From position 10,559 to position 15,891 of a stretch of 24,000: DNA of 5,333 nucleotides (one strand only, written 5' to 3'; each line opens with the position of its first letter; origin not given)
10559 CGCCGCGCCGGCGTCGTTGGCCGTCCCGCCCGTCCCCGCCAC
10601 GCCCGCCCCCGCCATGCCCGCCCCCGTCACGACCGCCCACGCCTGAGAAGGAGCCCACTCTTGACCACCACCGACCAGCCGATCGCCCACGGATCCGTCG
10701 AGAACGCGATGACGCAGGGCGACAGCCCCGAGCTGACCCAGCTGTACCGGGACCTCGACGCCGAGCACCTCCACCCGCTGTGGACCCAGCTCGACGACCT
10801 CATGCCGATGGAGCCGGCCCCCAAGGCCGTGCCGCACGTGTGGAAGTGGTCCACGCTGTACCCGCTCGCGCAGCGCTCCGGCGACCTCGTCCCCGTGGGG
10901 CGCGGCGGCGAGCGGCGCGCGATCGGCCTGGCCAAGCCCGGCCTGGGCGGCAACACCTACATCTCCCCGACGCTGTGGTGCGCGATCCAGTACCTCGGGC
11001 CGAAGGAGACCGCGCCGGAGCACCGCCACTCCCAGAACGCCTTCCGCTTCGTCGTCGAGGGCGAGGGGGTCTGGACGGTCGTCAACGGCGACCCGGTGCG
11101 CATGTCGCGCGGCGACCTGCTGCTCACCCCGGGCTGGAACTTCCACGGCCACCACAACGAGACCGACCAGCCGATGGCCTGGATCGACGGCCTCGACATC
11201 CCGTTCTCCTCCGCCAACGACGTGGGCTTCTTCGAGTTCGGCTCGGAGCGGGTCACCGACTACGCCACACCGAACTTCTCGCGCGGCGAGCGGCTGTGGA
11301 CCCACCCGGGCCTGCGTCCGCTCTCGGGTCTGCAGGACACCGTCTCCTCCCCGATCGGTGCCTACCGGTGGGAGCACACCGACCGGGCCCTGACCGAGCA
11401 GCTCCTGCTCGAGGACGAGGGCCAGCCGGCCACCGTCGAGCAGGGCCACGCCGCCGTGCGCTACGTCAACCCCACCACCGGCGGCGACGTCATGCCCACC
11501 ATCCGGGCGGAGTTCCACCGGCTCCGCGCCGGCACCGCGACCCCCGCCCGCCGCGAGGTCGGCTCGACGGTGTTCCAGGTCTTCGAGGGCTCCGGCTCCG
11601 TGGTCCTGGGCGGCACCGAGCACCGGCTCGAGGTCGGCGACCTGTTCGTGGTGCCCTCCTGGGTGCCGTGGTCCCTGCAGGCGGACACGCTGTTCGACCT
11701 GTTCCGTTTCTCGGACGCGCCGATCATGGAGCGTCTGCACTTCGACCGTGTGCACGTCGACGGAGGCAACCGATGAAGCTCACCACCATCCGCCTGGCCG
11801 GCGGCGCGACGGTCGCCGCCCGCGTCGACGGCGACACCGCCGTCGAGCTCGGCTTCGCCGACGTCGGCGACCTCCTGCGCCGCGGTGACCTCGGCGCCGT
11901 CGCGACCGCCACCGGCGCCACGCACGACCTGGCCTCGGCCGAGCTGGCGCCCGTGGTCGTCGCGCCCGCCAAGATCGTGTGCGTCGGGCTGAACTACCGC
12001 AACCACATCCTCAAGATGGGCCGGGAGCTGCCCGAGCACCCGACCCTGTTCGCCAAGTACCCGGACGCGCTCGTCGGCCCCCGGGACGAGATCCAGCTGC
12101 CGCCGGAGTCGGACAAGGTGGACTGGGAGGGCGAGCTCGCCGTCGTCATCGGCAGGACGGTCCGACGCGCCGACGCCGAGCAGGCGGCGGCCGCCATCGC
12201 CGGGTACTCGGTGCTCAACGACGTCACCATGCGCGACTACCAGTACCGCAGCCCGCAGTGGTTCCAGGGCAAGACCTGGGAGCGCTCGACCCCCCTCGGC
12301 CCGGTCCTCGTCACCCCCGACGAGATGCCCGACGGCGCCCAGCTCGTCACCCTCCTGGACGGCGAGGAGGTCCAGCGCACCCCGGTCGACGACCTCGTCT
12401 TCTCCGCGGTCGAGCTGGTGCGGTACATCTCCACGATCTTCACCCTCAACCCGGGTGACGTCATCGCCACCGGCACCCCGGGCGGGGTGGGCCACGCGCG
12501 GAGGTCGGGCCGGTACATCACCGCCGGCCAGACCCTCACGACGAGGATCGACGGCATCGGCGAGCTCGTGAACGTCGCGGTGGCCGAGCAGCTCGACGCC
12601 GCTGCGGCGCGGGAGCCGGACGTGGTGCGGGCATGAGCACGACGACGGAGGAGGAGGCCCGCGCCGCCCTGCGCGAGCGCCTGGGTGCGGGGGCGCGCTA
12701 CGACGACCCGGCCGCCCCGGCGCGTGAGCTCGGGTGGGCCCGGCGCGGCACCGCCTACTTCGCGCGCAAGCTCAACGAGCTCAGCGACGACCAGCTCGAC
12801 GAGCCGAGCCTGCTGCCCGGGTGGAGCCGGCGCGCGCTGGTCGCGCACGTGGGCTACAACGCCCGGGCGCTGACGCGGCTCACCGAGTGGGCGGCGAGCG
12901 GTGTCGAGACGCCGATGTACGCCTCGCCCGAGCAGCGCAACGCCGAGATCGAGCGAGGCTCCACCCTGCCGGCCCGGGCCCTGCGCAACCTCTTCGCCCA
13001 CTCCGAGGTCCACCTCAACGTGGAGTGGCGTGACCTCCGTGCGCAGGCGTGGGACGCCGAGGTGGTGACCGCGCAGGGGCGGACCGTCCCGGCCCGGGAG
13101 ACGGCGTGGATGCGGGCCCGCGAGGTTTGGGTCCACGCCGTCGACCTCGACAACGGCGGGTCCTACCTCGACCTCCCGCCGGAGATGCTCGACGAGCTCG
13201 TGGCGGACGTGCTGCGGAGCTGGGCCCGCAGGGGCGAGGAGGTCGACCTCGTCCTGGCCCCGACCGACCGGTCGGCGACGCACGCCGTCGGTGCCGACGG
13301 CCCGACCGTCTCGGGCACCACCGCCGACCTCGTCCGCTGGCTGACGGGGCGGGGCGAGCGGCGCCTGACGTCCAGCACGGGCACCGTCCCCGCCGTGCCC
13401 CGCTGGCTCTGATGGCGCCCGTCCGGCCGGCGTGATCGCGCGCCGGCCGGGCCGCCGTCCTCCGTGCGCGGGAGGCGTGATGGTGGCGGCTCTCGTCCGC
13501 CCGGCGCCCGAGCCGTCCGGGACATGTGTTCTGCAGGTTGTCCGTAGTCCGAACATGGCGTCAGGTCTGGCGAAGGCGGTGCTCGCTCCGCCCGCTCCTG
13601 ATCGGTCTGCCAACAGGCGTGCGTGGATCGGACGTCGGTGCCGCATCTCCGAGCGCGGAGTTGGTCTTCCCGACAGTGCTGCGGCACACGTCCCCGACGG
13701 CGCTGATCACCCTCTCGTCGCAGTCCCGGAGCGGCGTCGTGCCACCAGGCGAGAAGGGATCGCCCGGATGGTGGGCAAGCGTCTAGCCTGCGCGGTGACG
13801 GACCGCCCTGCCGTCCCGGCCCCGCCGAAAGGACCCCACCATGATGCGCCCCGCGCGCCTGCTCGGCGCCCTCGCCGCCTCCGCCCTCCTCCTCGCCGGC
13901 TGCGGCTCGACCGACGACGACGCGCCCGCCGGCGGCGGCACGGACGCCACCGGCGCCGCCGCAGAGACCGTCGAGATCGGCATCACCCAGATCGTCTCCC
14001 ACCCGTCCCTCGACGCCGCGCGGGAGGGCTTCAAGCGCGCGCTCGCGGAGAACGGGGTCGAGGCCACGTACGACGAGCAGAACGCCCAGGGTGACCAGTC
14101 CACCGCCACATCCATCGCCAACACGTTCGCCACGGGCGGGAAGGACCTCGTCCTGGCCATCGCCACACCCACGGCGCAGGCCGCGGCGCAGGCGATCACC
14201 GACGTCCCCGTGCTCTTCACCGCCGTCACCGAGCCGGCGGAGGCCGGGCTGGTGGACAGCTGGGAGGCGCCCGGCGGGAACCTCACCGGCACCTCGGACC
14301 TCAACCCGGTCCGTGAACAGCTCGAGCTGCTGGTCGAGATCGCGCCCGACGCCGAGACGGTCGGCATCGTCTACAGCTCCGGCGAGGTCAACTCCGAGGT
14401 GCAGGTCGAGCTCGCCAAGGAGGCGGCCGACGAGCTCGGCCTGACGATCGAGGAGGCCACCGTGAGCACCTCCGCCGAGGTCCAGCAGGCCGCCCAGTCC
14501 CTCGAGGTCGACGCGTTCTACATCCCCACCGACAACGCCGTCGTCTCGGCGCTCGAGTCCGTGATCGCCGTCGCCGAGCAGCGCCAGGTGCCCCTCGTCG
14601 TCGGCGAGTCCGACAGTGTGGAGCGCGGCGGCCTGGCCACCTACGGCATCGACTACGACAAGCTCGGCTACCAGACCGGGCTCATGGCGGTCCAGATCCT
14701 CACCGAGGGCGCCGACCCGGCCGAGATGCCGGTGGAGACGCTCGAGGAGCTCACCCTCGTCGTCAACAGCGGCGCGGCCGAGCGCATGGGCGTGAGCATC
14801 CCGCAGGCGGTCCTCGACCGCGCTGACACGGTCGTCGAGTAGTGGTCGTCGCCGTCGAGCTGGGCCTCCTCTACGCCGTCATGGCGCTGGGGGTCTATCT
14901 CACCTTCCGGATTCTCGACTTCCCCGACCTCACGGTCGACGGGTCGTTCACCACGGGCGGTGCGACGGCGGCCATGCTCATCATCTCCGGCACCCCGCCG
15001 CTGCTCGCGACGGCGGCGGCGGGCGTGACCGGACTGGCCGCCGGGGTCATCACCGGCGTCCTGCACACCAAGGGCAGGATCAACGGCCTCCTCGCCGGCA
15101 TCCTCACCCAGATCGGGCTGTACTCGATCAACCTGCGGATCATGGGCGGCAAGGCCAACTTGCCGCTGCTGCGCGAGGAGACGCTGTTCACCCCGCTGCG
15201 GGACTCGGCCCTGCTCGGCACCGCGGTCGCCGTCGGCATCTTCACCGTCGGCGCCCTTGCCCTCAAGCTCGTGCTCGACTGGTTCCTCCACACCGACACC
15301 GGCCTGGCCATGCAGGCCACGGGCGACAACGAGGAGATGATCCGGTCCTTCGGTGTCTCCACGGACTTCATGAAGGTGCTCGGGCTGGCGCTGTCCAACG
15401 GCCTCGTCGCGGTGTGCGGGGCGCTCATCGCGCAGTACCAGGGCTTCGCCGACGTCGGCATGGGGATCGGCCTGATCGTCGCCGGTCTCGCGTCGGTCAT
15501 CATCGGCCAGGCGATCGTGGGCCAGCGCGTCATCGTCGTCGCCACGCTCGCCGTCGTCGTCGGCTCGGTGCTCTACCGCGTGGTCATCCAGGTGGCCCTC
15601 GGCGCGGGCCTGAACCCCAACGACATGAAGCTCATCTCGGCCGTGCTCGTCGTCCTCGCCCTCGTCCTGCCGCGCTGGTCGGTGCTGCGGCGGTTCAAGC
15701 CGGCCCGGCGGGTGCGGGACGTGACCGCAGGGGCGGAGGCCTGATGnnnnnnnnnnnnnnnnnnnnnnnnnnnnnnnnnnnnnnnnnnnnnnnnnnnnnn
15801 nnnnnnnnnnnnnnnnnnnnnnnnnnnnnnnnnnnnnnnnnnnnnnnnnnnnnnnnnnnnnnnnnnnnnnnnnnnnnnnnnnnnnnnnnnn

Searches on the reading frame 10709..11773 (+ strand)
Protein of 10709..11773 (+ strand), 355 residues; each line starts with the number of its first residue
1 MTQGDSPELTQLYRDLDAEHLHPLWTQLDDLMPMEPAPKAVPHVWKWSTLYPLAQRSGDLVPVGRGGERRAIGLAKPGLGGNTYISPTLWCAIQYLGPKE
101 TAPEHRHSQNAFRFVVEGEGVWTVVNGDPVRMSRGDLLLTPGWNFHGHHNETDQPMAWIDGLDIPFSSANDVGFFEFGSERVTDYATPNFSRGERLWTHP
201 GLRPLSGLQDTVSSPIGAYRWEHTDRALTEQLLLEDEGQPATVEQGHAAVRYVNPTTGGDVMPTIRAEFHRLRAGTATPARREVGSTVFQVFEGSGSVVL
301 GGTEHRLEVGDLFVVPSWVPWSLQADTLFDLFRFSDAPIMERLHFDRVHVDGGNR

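Call 9: search_protein_families(library=pfam, proteins=[window:10709-11773:+], max_evalue=0.001)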
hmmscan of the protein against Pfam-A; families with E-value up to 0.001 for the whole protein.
window:10709-11773:+ (355 aa): 4 families
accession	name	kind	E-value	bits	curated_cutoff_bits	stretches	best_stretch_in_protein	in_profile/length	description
PF07883.17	Cupin_2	-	7.4e-27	93.3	27.2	2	94-160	3-68/70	Cupin domain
PF02311.25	AraC_binding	-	3.5e-07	30.5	21.1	0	101-155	15-68/135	AraC-like ligand binding domain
PF05899.18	Cupin_3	-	5.3e-07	29.7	23.5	0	289-319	29-60/74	EutQ-like cupin domain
PF12852.13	Cupin_6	-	0.00033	20.9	26.7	0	107-153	34-79/183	Cupin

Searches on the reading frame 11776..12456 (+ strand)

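Call 40: search_protein_families(library=pfam, proteins=[window:11776-12456:+], max_evalue=0.001)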
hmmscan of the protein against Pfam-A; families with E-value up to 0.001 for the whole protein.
window:11776-12456:+ (227 aa): 1 family
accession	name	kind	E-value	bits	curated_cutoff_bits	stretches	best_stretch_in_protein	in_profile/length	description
PF01557.24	FAA_hydrolase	-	2.8e-51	174.7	23.9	1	66-227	1-174/214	Fumarylacetoacetate (FAA) hydrolase C-terminal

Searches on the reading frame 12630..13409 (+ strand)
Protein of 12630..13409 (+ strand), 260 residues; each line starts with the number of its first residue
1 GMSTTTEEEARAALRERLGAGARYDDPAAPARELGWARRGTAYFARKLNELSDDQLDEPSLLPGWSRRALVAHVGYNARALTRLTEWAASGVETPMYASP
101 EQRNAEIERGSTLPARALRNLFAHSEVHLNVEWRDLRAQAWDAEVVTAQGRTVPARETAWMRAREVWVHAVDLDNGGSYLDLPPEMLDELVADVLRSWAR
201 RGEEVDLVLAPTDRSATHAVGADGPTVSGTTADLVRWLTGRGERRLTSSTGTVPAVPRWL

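Call 9: search_protein_families(library=pfam, proteins=[window:12630-13409:+], max_evalue=0.001)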
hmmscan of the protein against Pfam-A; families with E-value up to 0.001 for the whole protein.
window:12630-13409:+ (260 aa): 2 families
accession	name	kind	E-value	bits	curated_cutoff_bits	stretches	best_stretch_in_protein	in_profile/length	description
PF11716.13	MDMPI_N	-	1e-28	101.2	24.2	1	38-173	2-139/140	Mycothiol maleylpyruvate isomerase N-terminal domain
PF07398.16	MDMPI_C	-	1.7e-07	32.3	29.5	1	181-257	1-89/90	MDMPI C-terminal domain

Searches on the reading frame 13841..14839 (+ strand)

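Call 40: search_protein_families(library=pfam, proteins=[window:13841-14839:+], max_evalue=0.001)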
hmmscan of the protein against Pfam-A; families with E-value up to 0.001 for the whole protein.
window:13841-14839:+ (333 aa): 2 families
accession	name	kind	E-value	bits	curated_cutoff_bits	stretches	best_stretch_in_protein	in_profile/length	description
PF04392.18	ABC_sub_bind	-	7.1e-88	295.1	25.9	1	45-331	1-292/293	ABC transporter substrate binding protein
PF13407.12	Peripla_BP_4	-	8.8e-11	42.3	35.1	2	190-290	18-121/258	Periplasmic binding protein domain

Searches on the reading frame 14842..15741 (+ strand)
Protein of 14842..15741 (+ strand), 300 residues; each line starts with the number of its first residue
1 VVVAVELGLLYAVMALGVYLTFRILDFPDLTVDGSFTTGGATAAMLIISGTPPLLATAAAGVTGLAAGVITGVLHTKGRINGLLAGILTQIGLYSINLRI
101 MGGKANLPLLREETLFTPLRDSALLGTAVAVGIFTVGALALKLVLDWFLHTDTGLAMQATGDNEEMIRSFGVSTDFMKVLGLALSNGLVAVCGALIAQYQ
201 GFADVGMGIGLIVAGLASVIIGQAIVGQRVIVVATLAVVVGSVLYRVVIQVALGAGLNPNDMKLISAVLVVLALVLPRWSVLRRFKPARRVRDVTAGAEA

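Call 40: search_protein_families(library=pfam, proteins=[window:14842-15741:+], max_evalue=0.001)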
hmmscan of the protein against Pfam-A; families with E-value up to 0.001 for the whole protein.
window:14842-15741:+ (300 aa): 1 family
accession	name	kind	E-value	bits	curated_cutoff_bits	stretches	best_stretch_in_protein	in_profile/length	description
PF02653.21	BPD_transp_2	-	6.4e-26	91.5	26.8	1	8-272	9-266/269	Branched-chain amino acid transport system / permease component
